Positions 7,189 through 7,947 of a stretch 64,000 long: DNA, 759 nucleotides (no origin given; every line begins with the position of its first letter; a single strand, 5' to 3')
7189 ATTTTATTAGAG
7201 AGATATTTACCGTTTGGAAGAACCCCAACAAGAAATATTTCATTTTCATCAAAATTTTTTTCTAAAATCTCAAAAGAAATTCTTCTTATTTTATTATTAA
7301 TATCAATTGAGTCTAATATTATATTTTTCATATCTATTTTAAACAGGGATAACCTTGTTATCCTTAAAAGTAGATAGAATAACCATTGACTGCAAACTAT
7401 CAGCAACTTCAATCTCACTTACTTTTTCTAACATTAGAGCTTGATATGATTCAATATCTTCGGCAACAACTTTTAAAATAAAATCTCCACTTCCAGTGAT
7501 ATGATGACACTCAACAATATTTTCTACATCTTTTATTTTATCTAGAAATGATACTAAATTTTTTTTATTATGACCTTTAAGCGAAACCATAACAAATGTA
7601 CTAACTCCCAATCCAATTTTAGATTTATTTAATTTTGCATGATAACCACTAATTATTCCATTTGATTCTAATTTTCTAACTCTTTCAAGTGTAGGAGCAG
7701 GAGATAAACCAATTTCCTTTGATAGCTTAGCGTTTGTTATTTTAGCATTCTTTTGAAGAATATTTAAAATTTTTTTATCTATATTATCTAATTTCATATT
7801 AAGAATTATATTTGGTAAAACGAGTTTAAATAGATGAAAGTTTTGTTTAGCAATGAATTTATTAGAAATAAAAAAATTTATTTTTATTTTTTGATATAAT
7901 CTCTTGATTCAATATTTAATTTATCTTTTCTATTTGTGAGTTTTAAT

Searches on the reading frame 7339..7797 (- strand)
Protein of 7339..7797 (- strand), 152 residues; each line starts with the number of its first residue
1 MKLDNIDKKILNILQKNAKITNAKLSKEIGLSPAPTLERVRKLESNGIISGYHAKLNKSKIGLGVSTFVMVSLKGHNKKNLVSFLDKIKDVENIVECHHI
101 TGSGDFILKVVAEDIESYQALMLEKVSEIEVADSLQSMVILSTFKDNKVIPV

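Call 75: search_protein_families(library=ncbifam, max_evalue=1e-10, proteins=[window:7339-7797:-])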
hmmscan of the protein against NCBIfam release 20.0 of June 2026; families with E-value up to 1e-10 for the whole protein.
window:7339-7797:- (152 aa): 6 families
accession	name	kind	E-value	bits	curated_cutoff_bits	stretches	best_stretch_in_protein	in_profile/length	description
NF008370.0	PRK11169.1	equivalog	2.4e-32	111.9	233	1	2-148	11-157/164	leucine-responsive transcriptional regulator Lrp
NF008384.0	PRK11179.1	equivalog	4e-24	85.2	227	1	2-142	6-144/153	transcriptional regulator AsnC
NF053758.1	ChrTpTrnRegChrS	equivalog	9.9e-18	64.4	250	1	2-145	11-151/158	chromate efflux transcriptional regulator ChrS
NF040947.1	trans_reg_LysM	equivalog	1.5e-14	53.9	180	1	3-143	1-135/136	HTH-type transcriptional regulator LysM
NF040820.1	trans_reg_LrpA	equivalog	4.2e-14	52.6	250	1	3-143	2-139/141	HTH-type transcriptional regulator LrpA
NF041396.1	TranRegLrp_Halo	equivalog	3.9e-13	49.5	190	1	1-147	1-143/149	HTH-type transcriptional regulator Lrp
